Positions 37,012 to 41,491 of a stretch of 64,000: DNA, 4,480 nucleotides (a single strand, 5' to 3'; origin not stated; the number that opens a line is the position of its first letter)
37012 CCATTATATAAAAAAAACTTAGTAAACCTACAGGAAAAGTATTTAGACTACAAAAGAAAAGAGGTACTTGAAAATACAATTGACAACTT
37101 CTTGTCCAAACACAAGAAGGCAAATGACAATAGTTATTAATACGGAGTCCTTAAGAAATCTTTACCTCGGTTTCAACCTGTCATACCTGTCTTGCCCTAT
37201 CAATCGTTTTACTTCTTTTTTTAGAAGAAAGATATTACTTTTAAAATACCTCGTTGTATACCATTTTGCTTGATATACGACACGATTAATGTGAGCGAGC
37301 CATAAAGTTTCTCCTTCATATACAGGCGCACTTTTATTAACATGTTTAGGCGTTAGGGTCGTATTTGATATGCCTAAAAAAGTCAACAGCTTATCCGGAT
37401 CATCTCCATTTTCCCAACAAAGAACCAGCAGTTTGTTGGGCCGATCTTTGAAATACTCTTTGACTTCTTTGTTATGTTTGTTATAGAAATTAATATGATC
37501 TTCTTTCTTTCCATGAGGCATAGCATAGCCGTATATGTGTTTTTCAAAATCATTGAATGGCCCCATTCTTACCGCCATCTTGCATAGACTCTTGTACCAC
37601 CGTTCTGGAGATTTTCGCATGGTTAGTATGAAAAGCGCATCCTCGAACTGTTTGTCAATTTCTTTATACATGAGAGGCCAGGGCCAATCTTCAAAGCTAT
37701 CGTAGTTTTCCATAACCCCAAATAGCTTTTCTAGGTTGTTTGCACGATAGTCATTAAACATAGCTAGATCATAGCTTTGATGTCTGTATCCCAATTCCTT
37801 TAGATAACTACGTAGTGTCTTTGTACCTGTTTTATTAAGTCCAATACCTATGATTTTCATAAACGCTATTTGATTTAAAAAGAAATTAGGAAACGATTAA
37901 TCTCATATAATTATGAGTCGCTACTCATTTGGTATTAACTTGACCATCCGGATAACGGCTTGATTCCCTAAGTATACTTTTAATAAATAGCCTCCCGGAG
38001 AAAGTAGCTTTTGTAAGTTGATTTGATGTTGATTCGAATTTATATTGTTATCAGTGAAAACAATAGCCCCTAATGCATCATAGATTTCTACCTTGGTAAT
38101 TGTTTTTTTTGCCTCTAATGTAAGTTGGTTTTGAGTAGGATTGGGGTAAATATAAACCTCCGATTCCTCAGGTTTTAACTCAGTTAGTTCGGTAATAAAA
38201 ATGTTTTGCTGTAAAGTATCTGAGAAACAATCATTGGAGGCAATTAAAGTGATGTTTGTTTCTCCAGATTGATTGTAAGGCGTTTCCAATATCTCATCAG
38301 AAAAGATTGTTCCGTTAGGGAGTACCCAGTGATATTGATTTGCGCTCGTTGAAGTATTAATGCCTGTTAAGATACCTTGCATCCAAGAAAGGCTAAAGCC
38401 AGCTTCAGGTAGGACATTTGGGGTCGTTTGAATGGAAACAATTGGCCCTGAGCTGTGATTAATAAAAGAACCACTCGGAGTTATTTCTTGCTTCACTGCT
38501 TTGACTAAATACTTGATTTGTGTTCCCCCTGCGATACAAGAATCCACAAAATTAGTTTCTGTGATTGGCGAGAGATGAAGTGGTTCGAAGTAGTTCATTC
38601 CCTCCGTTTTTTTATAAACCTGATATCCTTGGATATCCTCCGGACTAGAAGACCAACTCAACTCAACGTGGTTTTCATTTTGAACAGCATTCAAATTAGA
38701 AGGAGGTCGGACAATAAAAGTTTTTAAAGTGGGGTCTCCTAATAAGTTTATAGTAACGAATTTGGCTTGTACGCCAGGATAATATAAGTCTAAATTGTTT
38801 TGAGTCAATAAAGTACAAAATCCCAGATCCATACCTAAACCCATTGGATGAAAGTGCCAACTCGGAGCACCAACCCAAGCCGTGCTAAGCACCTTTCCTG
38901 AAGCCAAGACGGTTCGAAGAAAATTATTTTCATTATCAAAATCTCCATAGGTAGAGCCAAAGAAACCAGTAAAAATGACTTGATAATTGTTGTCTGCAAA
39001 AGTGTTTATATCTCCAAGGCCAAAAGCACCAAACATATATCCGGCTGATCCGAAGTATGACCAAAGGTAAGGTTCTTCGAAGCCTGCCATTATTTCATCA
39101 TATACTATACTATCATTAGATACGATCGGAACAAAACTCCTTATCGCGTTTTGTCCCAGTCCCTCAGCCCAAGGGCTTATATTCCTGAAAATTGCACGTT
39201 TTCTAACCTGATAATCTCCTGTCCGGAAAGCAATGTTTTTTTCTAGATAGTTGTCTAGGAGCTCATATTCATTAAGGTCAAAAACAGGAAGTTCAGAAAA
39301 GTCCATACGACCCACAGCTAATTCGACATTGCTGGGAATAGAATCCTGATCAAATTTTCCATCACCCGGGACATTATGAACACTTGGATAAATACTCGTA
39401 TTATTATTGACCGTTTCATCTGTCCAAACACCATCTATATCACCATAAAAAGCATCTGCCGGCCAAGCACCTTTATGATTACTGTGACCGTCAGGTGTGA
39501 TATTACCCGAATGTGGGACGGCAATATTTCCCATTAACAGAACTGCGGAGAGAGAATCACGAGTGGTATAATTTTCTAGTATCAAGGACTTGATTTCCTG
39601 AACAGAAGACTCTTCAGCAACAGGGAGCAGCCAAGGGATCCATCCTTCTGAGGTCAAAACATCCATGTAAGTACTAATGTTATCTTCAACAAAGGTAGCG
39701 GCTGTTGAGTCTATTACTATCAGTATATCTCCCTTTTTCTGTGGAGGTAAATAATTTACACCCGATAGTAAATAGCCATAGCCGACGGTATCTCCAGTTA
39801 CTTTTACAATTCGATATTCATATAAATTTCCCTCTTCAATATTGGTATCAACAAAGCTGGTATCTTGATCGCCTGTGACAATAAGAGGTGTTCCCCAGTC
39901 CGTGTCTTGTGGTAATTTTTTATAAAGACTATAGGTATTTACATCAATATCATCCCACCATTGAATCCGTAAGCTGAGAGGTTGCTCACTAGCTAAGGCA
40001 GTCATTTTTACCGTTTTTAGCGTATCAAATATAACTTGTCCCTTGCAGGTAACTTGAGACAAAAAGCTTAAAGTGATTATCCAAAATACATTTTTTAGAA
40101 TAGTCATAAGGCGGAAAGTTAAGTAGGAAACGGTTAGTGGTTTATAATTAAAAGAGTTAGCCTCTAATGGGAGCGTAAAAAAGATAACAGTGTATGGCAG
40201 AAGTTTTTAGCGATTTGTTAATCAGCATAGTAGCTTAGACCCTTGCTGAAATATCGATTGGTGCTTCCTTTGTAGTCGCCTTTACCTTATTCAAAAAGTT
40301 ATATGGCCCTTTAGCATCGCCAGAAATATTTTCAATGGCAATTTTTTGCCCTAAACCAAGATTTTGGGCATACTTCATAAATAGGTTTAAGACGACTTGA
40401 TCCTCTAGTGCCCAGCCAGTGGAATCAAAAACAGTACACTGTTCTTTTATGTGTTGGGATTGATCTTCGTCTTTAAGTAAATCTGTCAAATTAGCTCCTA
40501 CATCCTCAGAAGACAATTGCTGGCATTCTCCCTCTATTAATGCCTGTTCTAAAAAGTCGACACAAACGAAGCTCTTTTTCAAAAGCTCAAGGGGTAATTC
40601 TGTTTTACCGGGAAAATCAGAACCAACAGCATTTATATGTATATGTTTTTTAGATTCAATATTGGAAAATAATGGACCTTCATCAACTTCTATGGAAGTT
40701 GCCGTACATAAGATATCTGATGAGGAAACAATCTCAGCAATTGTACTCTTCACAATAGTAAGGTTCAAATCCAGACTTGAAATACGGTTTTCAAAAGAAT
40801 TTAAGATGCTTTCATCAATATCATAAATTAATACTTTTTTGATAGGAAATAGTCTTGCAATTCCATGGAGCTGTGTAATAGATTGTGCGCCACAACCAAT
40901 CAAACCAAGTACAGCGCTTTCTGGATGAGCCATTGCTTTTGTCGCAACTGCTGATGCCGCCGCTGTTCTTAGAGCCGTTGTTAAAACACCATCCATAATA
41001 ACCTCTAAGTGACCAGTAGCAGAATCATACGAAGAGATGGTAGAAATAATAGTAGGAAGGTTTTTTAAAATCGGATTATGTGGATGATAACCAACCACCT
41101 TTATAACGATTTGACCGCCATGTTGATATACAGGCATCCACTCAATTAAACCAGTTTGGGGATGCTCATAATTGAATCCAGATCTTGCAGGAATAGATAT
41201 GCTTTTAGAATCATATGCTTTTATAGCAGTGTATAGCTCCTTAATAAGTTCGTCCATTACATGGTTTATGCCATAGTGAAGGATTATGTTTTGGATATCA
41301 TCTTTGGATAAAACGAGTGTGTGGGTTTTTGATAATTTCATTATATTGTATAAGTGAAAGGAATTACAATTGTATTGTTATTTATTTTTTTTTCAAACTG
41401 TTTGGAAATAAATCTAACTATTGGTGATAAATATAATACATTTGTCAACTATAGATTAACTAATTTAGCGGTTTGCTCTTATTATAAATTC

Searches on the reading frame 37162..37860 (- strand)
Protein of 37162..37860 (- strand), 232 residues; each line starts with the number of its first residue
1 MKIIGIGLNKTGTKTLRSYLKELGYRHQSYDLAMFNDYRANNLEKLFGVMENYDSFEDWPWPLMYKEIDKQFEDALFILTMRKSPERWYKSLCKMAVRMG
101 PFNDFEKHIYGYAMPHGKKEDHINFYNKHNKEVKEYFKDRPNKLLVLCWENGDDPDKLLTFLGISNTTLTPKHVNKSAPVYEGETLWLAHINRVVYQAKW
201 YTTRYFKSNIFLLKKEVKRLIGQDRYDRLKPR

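Call 5: search_protein_families(library=pfam, proteins=[window:37162-37860:-], max_evalue=0.001)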
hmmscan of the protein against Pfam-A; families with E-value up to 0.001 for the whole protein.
window:37162-37860:- (232 aa): 1 family
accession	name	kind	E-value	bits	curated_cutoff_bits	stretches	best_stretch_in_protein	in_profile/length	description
PF17784.7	Sulfotransfer_4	-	1.5e-21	77.7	22.8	1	2-168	1-202/215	Sulfotransferase domain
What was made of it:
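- On Beta-lactam/beta-lactone-forming Cys thioesterases (SulM and ObiF1 type): A Sulfotransfer_4 gene lies at 37162-37860 (call 5).
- A stand-alone A domain and a sulfotransferase gene (37162-37860) are present in the window (call 5).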

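Call 13: search_protein_families(library=ncbifam, proteins=[window:37162-37860:-], max_evalue=0.001)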
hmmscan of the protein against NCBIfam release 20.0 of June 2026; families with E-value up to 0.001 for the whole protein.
window:37162-37860:- (232 aa): 0 families

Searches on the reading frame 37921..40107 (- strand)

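Call 5: search_protein_families(library=pfam, proteins=[window:37921-40107:-], max_evalue=0.001)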
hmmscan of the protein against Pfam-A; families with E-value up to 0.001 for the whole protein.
window:37921-40107:- (728 aa): 3 families
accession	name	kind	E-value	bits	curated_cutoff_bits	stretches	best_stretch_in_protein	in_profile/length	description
PF18962.6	Por_Secre_tail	-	2.3e-12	47.4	27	1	653-719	1-70/75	Secretion system C-terminal sorting domain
PF01364.23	Peptidase_C25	-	6.5e-05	22.8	23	0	166-268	43-130/374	Peptidase family C25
PF00041.27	fn3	-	0.00012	22.6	25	0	468-504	2-41/84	Fibronectin type III domain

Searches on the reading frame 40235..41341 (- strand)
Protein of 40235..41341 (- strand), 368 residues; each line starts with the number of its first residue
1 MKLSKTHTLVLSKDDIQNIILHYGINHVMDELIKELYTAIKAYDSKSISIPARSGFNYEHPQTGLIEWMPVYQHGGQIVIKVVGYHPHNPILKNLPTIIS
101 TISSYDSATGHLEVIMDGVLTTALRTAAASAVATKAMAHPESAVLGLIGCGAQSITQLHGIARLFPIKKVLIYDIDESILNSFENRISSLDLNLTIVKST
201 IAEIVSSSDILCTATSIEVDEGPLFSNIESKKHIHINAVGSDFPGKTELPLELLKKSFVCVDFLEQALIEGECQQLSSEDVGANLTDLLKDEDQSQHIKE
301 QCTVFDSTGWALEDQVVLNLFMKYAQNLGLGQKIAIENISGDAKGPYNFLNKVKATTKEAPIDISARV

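Call 5: search_protein_families(library=pfam, proteins=[window:40235-41341:-], max_evalue=0.001)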
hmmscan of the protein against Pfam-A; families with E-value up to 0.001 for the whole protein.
window:40235-41341:- (368 aa): 1 family
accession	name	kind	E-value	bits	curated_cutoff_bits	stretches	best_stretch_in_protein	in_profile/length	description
PF02423.21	OCD_Mu_crystall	-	1.5e-59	202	24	1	25-320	13-305/314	Ornithine cyclodeaminase/mu-crystallin family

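Call 13: search_protein_families(library=ncbifam, proteins=[window:40235-41341:-], max_evalue=0.001)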
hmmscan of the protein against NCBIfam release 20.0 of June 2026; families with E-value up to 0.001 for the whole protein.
window:40235-41341:- (368 aa): 13 families
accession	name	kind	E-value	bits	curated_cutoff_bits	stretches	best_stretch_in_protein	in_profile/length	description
NF005762.1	PRK07589.1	equivalog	6.7e-60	202.8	350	1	10-345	3-329/334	ornithine cyclodeaminase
TIGR02371.1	ala_DH_arch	equivalog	1.6e-50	172.1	409.15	1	8-335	2-323/325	alanine dehydrogenase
NF006379.0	PRK08618.1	equivalog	1.2e-41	143.1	417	1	9-335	2-325/326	ornithine cyclodeaminase family protein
NF045643.1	ImmsucRedBhcD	equivalog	1.3e-38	133.2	500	1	75-335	61-320/321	iminosuccinate reductase BhcD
NF004793.0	PRK06141.1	equivalog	4.5e-37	127.7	322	1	34-322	16-308/314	bifunctional Delta(1)-pyrroline-2-carboxylate/Delta(1)-piperideine-2-carboxylate reductase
NF005603.0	PRK07340.1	equivalog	2.9e-30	105.6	266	1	31-314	20-292/307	delta(1)-pyrroline-2-carboxylate reductase family protein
NF006141.0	PRK08291.1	equivalog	7.9e-26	90.8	408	1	79-334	69-328/330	cyclodeaminase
NF045512.1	PyrPipCarbRedLhpI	equivalog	2.8e-24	85.8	400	1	30-309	15-281/298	bifunctional Delta(1)-pyrroline-2-carboxylate/Delta(1)-piperideine-2-carboxylate reductase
TIGR03944.1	dehyd_SbnB_fam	equivalog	7.3e-21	74.5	326.9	1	10-217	3-208/327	2,3-diaminopropionate biosynthesis protein SbnB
NF005296.0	PRK06823.1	equivalog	1.2e-20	73.8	438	1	29-318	15-306/315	ornithine cyclodeaminase family protein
TIGR02992.1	ectoine_eutC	equivalog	2.7e-20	72.7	471.65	1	80-333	67-324/326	ectoine utilization protein EutC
NF005011.0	PRK06407.1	subfamily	1.2e-19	70.7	337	1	97-324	76-298/302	ornithine cyclodeaminase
NF004848.0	PRK06199.1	subfamily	3.2e-12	46.2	362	1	91-228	104-244/379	tyramine oxidase subunit B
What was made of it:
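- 40235..41341 (-): Ornithine cyclodeaminase/mu-crystallin family enzyme. It is conserved in the cluster family, and its role is unexplained. Pfam and NCBIfam (calls 5, 13).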
